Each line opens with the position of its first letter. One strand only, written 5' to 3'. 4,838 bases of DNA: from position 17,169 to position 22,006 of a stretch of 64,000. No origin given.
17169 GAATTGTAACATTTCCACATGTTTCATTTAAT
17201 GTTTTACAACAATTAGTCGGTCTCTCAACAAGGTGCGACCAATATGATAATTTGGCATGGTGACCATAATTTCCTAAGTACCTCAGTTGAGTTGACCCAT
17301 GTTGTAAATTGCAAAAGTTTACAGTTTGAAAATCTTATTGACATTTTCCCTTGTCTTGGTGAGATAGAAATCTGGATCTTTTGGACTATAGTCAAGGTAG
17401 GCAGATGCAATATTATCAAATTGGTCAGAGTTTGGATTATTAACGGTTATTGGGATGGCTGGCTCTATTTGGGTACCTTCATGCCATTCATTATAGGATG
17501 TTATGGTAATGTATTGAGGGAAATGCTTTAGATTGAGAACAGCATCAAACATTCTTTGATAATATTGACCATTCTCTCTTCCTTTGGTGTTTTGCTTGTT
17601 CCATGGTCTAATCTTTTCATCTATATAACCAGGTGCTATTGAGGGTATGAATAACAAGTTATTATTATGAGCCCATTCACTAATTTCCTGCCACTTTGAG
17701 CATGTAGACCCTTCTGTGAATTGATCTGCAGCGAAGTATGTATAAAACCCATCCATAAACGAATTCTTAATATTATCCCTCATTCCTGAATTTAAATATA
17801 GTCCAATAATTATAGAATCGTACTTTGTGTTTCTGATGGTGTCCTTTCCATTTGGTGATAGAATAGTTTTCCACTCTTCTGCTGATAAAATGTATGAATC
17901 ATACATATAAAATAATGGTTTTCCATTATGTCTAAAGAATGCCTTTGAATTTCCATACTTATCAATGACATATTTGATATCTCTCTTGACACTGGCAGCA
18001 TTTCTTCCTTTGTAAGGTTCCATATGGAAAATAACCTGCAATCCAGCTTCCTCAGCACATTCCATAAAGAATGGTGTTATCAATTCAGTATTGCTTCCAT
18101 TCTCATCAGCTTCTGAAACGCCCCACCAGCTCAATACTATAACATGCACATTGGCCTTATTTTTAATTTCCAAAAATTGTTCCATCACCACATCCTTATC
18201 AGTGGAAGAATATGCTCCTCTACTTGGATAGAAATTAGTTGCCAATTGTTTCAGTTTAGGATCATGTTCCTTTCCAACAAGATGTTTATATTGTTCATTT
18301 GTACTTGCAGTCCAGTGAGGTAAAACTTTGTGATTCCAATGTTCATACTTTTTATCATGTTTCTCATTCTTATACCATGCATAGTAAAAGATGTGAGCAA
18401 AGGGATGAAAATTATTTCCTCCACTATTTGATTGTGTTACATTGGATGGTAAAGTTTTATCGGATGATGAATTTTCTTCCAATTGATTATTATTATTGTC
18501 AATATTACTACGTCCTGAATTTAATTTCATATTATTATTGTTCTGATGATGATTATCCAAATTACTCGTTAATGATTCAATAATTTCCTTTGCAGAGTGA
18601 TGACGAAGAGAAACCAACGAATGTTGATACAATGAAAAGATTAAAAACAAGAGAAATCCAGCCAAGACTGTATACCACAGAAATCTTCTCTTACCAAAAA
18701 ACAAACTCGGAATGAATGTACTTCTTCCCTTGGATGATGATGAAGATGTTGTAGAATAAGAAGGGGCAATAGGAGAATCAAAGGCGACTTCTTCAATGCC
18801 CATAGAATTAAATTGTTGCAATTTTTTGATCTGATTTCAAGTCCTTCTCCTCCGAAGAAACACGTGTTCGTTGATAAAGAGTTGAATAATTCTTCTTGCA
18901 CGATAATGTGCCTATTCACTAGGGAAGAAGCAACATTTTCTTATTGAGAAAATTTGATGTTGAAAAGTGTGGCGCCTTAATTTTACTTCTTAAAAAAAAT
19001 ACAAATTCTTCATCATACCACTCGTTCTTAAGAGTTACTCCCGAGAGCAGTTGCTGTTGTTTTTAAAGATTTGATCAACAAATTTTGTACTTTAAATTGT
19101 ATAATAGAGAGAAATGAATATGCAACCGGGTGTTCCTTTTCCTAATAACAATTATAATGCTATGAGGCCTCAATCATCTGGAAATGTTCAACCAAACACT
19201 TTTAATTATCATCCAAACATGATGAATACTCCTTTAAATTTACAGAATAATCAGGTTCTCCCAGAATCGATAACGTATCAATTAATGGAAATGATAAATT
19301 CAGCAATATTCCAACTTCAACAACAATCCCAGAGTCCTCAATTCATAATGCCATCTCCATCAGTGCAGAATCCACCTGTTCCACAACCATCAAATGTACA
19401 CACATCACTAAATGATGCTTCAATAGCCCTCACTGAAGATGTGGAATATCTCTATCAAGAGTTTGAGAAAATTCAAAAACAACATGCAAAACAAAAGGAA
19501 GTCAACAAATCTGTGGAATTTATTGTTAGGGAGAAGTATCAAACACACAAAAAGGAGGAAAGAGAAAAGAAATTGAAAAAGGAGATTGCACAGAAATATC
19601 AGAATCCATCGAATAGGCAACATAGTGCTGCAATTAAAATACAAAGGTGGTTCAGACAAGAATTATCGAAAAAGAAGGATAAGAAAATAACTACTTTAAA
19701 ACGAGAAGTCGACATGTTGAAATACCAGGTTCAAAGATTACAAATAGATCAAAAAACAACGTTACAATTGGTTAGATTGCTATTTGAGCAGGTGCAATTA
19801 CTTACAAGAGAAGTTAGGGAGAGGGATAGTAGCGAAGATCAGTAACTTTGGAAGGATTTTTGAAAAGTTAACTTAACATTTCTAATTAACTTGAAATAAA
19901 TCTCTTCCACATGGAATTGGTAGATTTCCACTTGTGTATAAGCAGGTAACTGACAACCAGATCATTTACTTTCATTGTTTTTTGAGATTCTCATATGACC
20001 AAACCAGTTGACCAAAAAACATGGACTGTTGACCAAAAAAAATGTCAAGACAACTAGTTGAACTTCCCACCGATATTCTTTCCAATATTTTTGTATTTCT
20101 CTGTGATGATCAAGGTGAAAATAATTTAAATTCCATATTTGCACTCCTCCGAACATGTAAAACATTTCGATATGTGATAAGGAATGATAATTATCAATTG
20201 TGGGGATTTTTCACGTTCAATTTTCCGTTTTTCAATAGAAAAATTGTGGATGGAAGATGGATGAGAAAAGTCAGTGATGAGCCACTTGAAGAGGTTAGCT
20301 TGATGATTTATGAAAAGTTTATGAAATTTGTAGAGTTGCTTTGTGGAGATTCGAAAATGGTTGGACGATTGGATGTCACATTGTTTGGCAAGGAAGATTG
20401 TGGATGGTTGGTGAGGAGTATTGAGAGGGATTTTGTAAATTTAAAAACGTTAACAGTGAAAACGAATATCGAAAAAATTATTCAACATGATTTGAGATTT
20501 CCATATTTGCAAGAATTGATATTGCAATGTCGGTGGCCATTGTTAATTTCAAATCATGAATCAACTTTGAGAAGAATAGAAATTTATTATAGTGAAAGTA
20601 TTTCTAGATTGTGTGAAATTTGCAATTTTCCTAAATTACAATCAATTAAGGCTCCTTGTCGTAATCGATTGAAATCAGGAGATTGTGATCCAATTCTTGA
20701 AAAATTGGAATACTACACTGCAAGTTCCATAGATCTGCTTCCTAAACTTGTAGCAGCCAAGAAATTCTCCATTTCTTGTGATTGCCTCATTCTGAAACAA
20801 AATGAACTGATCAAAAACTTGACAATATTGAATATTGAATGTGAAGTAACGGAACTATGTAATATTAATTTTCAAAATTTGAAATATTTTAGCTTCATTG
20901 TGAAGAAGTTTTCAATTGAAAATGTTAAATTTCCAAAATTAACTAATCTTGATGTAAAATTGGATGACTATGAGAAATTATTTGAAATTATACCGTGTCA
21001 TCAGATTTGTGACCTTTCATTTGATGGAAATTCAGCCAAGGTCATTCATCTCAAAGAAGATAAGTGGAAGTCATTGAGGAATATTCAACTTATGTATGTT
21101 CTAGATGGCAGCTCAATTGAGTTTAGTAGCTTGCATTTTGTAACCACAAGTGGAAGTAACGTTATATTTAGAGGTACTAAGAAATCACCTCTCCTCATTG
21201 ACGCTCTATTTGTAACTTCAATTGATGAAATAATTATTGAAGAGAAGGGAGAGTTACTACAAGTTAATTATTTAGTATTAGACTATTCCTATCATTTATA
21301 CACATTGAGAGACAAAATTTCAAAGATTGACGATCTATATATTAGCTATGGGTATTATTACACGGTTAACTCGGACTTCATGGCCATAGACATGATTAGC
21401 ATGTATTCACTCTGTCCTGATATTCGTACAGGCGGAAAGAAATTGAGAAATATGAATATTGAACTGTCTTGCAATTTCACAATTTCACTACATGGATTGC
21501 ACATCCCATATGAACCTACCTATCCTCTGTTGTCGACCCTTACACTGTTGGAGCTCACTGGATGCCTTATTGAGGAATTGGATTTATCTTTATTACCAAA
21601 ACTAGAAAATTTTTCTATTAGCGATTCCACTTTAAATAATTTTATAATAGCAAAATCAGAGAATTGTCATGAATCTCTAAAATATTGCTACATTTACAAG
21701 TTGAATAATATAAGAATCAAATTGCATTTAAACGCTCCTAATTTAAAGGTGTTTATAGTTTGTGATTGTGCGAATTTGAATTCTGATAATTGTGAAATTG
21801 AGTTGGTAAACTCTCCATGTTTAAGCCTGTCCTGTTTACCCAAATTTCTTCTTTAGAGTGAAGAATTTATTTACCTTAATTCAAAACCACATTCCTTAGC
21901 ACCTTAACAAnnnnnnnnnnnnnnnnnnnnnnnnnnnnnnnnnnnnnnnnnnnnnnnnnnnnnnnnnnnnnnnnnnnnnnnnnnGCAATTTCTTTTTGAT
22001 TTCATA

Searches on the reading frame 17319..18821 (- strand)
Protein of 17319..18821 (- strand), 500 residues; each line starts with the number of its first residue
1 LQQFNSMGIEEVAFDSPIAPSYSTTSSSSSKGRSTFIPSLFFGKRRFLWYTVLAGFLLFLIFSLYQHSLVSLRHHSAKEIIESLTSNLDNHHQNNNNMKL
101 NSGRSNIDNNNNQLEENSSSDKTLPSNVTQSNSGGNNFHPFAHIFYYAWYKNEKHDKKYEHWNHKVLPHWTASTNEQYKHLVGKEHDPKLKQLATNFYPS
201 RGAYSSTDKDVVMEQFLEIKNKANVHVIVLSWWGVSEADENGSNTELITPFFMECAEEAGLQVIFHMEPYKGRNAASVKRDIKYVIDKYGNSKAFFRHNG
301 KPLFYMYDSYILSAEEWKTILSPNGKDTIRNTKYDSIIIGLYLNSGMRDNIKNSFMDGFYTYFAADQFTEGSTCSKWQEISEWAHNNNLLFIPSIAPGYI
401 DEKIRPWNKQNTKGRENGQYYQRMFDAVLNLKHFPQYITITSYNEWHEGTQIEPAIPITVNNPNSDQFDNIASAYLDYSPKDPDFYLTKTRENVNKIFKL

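Call 69: search_protein_families(library=pfam, proteins=[window:17319-18821:-], max_evalue=0.001)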
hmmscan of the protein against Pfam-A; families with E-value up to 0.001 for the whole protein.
window:17319-18821:- (500 aa): 1 family
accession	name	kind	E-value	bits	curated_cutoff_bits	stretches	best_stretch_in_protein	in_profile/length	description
PF16317.11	Glyco_hydro_99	-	5.1e-116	388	33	1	140-497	4-339/341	Glycosyl hydrolase family 99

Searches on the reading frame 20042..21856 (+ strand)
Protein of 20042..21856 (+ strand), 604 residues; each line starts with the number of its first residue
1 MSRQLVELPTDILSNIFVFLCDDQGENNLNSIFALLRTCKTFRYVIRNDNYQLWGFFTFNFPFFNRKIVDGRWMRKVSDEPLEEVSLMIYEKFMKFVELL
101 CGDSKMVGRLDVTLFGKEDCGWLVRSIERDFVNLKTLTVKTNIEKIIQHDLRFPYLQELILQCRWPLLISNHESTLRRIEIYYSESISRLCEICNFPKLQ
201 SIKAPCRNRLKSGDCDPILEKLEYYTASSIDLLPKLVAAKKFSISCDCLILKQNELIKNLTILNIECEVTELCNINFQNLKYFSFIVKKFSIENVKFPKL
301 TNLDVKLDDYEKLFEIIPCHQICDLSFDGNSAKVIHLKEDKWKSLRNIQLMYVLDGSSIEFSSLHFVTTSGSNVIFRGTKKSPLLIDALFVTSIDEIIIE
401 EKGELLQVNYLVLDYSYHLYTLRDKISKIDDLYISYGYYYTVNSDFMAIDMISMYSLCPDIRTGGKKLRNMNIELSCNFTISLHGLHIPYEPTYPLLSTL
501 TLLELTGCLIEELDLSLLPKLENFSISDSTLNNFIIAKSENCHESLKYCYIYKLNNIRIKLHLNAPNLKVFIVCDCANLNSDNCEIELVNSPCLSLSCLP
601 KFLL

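Call 69: search_protein_families(library=pfam, proteins=[window:20042-21856:+], max_evalue=0.001)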
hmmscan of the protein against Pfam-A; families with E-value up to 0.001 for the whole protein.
window:20042-21856:+ (604 aa): 1 family
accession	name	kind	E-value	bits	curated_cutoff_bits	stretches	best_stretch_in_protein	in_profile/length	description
PF12937.12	F-box-like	-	4.3e-05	23.6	24.3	1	7-54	3-41/47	F-box-like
